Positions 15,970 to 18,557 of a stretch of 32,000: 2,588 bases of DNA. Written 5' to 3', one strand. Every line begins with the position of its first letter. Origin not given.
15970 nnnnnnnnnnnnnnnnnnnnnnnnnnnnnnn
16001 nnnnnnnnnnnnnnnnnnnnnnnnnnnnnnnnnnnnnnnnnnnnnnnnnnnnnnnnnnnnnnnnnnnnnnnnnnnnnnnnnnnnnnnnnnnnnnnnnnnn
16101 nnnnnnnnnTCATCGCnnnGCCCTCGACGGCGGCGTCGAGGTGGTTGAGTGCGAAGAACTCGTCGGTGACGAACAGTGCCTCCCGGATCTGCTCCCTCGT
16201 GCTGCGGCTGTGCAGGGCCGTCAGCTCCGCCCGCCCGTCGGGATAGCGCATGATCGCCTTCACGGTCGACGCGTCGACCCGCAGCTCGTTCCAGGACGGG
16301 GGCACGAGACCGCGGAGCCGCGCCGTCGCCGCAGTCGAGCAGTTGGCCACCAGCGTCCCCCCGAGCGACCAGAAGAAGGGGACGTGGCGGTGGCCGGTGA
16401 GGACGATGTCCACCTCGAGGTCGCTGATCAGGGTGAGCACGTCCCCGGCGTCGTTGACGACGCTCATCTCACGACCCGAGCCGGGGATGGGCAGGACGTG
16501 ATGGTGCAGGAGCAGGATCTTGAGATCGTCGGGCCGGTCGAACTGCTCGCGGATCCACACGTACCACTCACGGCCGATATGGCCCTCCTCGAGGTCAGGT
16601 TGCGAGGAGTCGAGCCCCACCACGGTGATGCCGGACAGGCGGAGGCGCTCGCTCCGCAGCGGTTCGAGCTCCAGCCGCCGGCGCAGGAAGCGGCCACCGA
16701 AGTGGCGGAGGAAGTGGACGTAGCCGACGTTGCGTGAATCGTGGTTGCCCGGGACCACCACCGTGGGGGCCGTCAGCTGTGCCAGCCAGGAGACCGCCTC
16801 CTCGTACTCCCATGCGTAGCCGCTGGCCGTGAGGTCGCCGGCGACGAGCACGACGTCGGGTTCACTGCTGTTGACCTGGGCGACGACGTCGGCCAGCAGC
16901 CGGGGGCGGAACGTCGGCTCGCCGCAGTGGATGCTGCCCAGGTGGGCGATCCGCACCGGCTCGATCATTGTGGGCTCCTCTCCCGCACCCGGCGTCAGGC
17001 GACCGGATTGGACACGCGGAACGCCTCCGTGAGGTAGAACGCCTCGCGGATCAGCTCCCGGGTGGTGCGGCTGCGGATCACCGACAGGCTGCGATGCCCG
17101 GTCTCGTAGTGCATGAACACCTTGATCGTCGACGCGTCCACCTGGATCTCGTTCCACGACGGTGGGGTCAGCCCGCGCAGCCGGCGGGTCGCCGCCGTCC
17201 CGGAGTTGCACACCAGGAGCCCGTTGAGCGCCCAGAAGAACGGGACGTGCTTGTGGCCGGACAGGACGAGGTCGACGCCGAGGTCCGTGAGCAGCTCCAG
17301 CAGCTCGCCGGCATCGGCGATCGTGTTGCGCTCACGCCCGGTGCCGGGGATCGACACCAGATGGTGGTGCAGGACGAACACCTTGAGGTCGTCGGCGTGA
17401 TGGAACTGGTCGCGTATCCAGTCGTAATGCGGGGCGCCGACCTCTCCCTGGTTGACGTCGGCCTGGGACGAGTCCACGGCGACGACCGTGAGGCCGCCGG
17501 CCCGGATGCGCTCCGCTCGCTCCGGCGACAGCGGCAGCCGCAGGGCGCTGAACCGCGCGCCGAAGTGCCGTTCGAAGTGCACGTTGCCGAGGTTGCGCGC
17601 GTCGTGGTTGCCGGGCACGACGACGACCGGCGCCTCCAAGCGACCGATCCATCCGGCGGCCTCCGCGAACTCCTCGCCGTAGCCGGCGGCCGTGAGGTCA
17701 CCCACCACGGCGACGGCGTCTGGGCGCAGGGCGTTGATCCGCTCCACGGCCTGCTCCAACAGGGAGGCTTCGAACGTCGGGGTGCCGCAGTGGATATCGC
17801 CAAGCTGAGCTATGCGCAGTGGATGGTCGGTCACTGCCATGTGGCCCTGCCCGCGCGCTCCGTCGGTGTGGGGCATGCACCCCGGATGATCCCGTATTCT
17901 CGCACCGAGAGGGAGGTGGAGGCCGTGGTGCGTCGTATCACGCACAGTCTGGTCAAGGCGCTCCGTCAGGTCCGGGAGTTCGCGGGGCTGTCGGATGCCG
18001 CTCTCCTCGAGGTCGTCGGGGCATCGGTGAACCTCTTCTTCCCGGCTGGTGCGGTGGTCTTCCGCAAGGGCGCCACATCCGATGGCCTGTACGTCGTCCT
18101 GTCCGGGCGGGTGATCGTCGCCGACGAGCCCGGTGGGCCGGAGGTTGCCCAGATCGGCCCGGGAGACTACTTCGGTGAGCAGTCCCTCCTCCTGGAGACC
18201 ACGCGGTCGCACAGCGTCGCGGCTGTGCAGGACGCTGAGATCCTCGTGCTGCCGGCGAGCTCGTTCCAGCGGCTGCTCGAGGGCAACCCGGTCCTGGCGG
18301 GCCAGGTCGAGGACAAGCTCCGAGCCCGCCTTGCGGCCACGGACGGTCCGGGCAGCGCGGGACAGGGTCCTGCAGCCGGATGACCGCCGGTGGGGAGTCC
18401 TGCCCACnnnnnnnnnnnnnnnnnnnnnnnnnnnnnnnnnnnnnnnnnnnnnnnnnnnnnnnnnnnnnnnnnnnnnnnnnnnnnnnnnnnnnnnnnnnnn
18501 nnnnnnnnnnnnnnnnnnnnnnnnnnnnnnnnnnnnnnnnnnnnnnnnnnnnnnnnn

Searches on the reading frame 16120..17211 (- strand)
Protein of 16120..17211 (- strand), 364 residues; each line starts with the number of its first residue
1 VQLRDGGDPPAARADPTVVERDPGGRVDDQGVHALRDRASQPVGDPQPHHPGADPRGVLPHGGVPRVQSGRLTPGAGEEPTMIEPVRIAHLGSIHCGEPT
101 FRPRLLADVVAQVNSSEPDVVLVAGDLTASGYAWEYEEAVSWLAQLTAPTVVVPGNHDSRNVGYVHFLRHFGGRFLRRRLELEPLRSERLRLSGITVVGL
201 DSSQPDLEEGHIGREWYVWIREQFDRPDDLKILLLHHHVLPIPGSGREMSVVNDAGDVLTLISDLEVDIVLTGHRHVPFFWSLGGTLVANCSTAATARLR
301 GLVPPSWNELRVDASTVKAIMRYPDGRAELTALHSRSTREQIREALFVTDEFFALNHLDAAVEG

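Call 18: search_protein_families(library=pfam, proteins=[window:16120-17211:-], max_evalue=0.001)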
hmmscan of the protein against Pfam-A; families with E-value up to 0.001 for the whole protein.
window:16120-17211:- (364 aa): 2 families
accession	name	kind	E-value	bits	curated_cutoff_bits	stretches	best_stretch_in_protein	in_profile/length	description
PF00149.33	Metallophos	-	1.8e-19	71.3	21.5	1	87-278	2-191/191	Calcineurin-like phosphoesterase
PF12850.12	Metallophos_2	-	5.9e-08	33.3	27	1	104-291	14-132/154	Calcineurin-like phosphoesterase superfamily domain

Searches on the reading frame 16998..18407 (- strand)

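Call 17: search_protein_families(library=pfam, proteins=[window:16998-18407:-], max_evalue=0.001)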
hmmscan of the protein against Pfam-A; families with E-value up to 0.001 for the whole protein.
window:16998-18407:- (470 aa): 2 families
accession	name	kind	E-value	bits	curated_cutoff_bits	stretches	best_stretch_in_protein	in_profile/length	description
PF00149.33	Metallophos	-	3.4e-19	70.4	21.5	1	197-389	1-191/191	Calcineurin-like phosphoesterase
PF12850.12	Metallophos_2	-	4.6e-13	49.9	27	1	198-409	2-139/154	Calcineurin-like phosphoesterase superfamily domain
